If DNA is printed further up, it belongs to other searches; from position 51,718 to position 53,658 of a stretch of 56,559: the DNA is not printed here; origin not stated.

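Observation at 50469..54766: Non-canonical YcaO operon: small peptide, unknown protein, PRTase-beta-propeller fusion, TOMM-type YcaO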

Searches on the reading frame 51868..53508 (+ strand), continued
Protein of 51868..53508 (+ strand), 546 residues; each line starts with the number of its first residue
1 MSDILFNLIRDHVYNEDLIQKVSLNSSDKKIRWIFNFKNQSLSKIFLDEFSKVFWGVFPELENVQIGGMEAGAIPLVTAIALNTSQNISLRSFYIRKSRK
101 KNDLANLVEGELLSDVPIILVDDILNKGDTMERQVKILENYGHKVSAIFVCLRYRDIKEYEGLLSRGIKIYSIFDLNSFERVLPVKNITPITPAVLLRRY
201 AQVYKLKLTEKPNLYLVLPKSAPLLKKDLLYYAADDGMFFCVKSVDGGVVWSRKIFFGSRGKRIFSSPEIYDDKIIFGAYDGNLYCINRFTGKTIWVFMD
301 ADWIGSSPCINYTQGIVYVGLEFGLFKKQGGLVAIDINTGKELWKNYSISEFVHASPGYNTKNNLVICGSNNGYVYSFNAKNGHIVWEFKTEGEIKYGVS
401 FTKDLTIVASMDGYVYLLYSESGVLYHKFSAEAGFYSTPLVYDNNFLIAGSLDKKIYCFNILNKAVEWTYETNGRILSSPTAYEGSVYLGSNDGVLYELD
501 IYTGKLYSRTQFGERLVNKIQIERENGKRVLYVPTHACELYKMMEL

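Call 42: find_encoding_contigs(protein=P0120, flank=8000, max_places=1)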
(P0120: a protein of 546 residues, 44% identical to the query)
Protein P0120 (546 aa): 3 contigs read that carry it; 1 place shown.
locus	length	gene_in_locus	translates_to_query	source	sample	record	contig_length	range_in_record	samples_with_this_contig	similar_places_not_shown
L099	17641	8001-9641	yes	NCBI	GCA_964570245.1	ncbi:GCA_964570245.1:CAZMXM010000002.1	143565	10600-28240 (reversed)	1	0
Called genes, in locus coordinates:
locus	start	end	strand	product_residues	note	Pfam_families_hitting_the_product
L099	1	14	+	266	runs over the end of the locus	PF03372:Exo_endo_phos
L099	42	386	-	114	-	-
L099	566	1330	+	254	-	PF01978:TrmB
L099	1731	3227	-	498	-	PF01743:PolyA_pol, PF12627:PolyA_pol_RNAbd, PF01966:HD, PF13735:tRNA_NucTran2_2 (weak)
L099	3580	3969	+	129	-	PF08378:NERD (weak), PF02021:UPF0102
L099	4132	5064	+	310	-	PF03602:Cons_hypoth95 (weak), PF09445:Methyltransf_15 (weak), PF10672:Methyltrans_SAM (weak)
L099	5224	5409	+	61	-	-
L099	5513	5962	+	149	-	-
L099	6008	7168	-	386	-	PF13365:Trypsin_2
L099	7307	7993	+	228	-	PF05118:Asp_Arg_Hydrox, PF00190:Cupin_1 (weak)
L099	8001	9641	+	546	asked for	PF13360:PQQ_2, PF13570:Beta-prop_ACSF4, PF23414:Beta-prop_EML_2 (faint), PF25174:Beta-prop_THOC3, PF13570:Beta-prop_ACSF4, PF23381:Beta-prop_IFT122_1st, PF13360:PQQ_2, PF25173:Beta-prop_WDR3_1st (weak), +3 more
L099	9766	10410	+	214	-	-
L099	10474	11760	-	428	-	-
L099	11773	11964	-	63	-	-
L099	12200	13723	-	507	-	PF02624:YcaO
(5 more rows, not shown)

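Call 43: find_encoding_contigs(protein=P0024, flank=8000, max_places=1)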
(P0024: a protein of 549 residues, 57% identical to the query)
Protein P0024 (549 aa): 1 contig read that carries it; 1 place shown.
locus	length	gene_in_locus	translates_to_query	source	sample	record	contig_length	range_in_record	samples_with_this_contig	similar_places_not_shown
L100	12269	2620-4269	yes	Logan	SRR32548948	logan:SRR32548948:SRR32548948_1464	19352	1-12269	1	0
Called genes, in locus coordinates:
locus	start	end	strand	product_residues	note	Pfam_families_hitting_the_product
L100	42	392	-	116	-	PF05635:23S_rRNA_IVP, PF22296:bAvd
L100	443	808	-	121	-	-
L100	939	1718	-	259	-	PF16158:N_BRCA1_IG (weak)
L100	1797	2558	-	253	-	PF13432:TPR_16 (faint), PF00515:TPR_1 (faint), PF07719:TPR_2 (faint), PF13174:TPR_6 (faint), PF13181:TPR_8 (faint), PF13431:TPR_17 (faint)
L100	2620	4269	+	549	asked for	PF01011:PQQ (faint), PF13360:PQQ_2, PF13570:Beta-prop_ACSF4, PF13360:PQQ_2, PF13570:Beta-prop_ACSF4, PF25175:Beta-prop_WDR5 (weak), PF23414:Beta-prop_EML_2, PF13360:PQQ_2, +5 more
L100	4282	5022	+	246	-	PF00881:Nitroreductase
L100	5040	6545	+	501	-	PF02624:YcaO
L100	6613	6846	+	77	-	-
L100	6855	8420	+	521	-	-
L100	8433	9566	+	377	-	-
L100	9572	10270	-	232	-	PF01128:IspD, PF12804:NTP_transf_3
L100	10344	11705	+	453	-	PF04464:Glyphos_transf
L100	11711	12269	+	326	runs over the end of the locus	PF00535:Glycos_transf_2, PF10111:Glyco_tranf_2_2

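Call 45: search_protein_families(library=ncbifam, proteins=[L100:5040-6545:+, L100:4282-5022:+, L100:6855-8420:+, L100:8433-9566:+, L097:5325-6992:+, L096:5507-6556:+, L096:6943-8067:+], max_evalue=0.05)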
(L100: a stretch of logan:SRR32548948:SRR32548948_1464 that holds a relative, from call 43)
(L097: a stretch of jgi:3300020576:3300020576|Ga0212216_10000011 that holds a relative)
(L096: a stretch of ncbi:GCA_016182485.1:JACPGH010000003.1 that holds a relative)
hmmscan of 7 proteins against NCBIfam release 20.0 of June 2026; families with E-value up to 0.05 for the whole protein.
L100:5040-6545:+ (501 aa): 3 families
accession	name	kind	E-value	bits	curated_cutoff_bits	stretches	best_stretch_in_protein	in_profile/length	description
TIGR03604.1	TOMM_cyclo_SagD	subfamily_domain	3.6e-42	144.6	219.25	1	123-498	1-374/377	thiazole/oxazole-forming peptide maturase, SagD family component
TIGR03266.1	methan_mark_1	equivalog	1.3e-23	83.6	365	1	109-462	45-362/376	YcaO-related McrA-glycine thioamidation protein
TIGR00702.1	TIGR00702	domain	1.4e-15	57.2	75.65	1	108-347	40-266/377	YcaO-type kinase domain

L100:4282-5022:+ (246 aa): 3 families
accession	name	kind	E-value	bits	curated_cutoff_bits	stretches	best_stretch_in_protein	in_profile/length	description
TIGR03605.1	antibiot_sagB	domain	4.6e-32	110.9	78.4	1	82-244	4-169/173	SagB family peptide dehydrogenase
TIGR04511.1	SagB_rel_DH_2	exception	2.6e-17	63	240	1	97-240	214-360/380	putative peptide maturation dehydrogenase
NF047489.2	adhesinLsa23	equivalog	0.017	14.5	270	1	13-82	67-134/202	surface adhesion protein Lsa23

L100:6855-8420:+ (521 aa): 0 families

L100:8433-9566:+ (377 aa): 0 families

L097:5325-6992:+ (555 aa): 3 families
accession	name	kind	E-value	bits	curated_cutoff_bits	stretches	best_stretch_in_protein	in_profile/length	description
TIGR04335.1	AmmeMemoSam_A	hypoth_equivalog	2.6e-13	49.7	99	1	62-201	30-172/175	AmmeMemoRadiSam system protein A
TIGR00296.1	TIGR00296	hypoth_equivalog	1.9e-06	27.7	91.05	1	79-195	58-177/200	TIGR00296 family protein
NF002000.0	PRK00801.1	equivalog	0.0002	20.5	273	1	63-211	40-191/201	hypothetical protein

L096:5507-6556:+ (349 aa): 0 families

L096:6943-8067:+ (374 aa): 0 families
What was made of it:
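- SagB-type peptide dehydrogenases co-occur (call 45).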

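Call 57: predict_structure(alignment_id=A2)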
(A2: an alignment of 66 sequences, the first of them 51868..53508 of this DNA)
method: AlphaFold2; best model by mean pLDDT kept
length: 546 residues; sequences in the alignment: 66
mean_pLDDT: 93.3   pTM: 0.87
mean pLDDT of the five models: 93.3, 93.0, 92.7, 92.5, 92.3
residues with pLDDT >= 90: 454; 70-90: 76; 50-70: 16; < 50: 0
segments of 3 or more residues with pLDDT < 50: none
pLDDT, mean of each block of 10 residues (from residue 1): 92 89 77 90 95 95 94 93 92 84 73 94 93 93 96 93 92 97 90 67 94 87 97 96 98 91 93 97 97 97 95 98 87 98 96 94 97 97 98 95 96 98 98 96 96 98 97 95 97 95 95 93 96 96 96
secondary structure, 60 per line:
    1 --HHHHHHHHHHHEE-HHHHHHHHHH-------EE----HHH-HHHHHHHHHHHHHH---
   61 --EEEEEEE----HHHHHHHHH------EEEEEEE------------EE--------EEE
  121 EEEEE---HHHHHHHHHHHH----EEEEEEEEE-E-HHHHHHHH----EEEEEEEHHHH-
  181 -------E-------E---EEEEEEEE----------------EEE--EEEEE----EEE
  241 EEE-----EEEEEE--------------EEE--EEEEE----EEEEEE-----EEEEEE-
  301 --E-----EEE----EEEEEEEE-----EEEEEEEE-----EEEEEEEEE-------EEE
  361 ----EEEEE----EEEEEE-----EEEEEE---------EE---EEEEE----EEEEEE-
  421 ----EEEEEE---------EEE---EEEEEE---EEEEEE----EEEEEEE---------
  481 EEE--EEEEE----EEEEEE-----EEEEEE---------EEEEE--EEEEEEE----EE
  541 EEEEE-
elements in order: H3-13 H17-26 H44-57 E63-69 H74-82 E89-95 E118-125 H129-140 E145-153 H157-164 E169-175 H176-179 E200-207 E224-226 E229-233 E238-243 E249-254 E269-271 E274-278 E283-288 E294-299 E309-311 E316-323 E329-336 E342-350 E358-360 E365-369 E374-379 E385-390 E405-409 E414-419 E425-430 E440-442 E446-451 E455-460 E465-471 E481-483 E486-490 E495-500 E506-511 E521-525 E528-534 E539-545
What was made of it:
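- On TOMM / LAP azol(in)e-forming systems: PRTprop's 546 aa are fully accounted for by PRTase and propeller (call 57).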

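Call 63: fold_search(model_id=the predicted structure, library=pdb)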
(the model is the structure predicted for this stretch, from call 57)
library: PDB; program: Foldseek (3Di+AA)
matches with E <= 10: 1994; with E <= 0.001: 1904
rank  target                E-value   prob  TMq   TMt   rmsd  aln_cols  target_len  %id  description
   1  6tjh_A                5.8e-27  1.00  0.50  0.73   4.0       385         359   25  Crystal structure of the computationally designed Cake9 protein (released 2020-05-06)
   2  6tji_A                1.2e-26  1.00  0.49  0.71   5.7       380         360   25  Crystal structure of the computationally designed Cake10 protein (released 2020-05-06)
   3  6tjg                  1.3e-26  1.00  0.55  0.92   2.2       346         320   26  Crystal structure of the computationally designed Cake8 protein (released 2020-05-06)
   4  9a3d_MODEL_1_A        5.1e-26  1.00  0.55  0.76   3.6       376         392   16  Model of E. coli BamB by in-cell photo-crosslinking MS and deep learning (released 2023-02-24)
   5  9hg9_B                1.2e-24  1.00  0.55  0.80   5.6       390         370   16  BAM-SurA-darobactin complex in the swing-in state (released 2025-04-16)
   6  9cnz_B                1.3e-24  1.00  0.55  0.84   4.3       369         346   16  Structure of BAM complexed with PTB2 ligand in detergent (released 2024-12-25)
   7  8prj                  1.4e-24  1.00  0.49  0.83   1.8       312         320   30  The structure of v31Bagel8 (released 2024-07-24)
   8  3q7o                  1.4e-24  1.00  0.54  0.78   5.9       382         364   16  The crystal structure of BamB from the BAM complex in spacegroup P213 (released 2011-02-09)
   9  9p1u_B                2.3e-24  1.00  0.54  0.84   3.6       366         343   15  beta-barrel assembly machine from Escherichia coli in an late state of LptD assembly (released 2026-03-11)
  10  3q7m                  2.7e-24  1.00  0.54  0.83   3.7       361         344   17  The crystal structure of BamB from the BAM complex in spacegroup I222 (released 2011-02-09)
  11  3prw                  3.0e-24  1.00  0.54  0.80   4.9       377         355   17  Crystal structure of the lipoprotein BamB (released 2011-01-19)
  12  9cnw_B                3.7e-24  1.00  0.54  0.83   4.3       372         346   16  CryoEM structure of the APO-BAM complex in DDM detergent (released 2024-12-25)
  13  3p1l                  4.4e-24  1.00  0.53  0.78   4.6       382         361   15  Crystal structure of Escherichia coli BamB, a lipoprotein component of the beta-barrel assembly machinery complex, nativ (released 2010-12-22)
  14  8adg_B                8.6e-24  1.00  0.55  0.81   4.6       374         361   16  Cryo-EM structure of Darobactin 22 bound BAM complex (released 2023-01-11)
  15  3q54                  9.7e-24  1.00  0.53  0.81   4.6       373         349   17  Crystal structure of Escherichia coli BamB (released 2012-05-09)
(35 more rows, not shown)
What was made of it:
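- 51868..53508 (+): PRTprop, a cytoplasmic fusion of an OPRT-like type I phosphoribosyltransferase domain (about residues 1-185) and an 8-bladed BamB/PQQ-like beta-propeller (about 200-546). It is the signature accessory protein of one subtype of CPR YcaO clusters. The AF2 model has pLDDT 93.3, and Foldseek gives BamB with target-normalised TM 0.8 (calls 57, 63).
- The propeller is BamB-like, a protein- or peptide-binding fold (call 63).
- Tried and rejected: It was dominated by propeller hits and said nothing about the PRTase acceptor (call 63).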

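Call 73: find_encoding_contigs(protein=P0011, flank=8000, max_places=2)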
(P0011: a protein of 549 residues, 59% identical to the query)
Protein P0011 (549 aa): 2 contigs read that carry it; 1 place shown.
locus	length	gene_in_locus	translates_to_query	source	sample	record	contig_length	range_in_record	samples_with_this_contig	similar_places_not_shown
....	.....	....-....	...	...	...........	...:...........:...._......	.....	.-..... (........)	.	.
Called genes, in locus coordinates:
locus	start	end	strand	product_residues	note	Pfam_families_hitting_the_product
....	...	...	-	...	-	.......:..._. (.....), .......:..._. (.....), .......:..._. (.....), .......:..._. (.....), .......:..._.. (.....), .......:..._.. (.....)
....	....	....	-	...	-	-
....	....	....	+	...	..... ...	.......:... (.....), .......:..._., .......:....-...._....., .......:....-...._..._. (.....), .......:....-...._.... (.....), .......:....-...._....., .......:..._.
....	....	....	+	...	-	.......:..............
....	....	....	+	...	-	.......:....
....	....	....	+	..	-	-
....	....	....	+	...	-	-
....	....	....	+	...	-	-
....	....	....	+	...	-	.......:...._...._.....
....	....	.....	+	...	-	-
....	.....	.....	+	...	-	?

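Call 74: find_encoding_contigs(protein=P0027, flank=8000, max_places=2)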
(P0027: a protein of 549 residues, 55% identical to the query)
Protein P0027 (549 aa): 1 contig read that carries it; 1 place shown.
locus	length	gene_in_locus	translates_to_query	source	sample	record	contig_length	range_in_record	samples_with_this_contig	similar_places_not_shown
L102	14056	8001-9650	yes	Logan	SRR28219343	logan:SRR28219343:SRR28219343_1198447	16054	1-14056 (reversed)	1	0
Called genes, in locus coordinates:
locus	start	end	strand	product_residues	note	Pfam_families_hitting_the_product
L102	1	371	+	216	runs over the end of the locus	-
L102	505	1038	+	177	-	-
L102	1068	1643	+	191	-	-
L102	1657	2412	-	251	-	-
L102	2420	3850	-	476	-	-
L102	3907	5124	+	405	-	-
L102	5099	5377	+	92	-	-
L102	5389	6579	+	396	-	-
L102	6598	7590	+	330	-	PF01569:PAP2 (weak), PF22778:VCPO_2nd (weak)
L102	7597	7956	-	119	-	PF04134:DCC1-like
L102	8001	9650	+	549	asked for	PF07774:EMC1_C (faint), PF01011:PQQ (faint), PF13360:PQQ_2, PF13570:Beta-prop_ACSF4, PF23414:Beta-prop_EML_2 (faint), PF13360:PQQ_2, PF13570:Beta-prop_ACSF4, PF13360:PQQ_2 (weak)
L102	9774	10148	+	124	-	-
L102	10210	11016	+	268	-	PF00881:Nitroreductase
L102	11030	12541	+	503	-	PF02624:YcaO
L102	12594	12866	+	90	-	-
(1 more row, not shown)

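Call 83: search_protein_families(library=padloc, proteins=[window:51868-53508:+], max_evalue=0.001)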
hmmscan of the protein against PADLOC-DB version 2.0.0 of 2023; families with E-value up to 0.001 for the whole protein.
window:51868-53508:+ (546 aa): 1 family
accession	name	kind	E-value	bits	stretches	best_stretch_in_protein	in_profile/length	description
PDLC02935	PRTase_III-A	-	0.00066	17.1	0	88-153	108-166/290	-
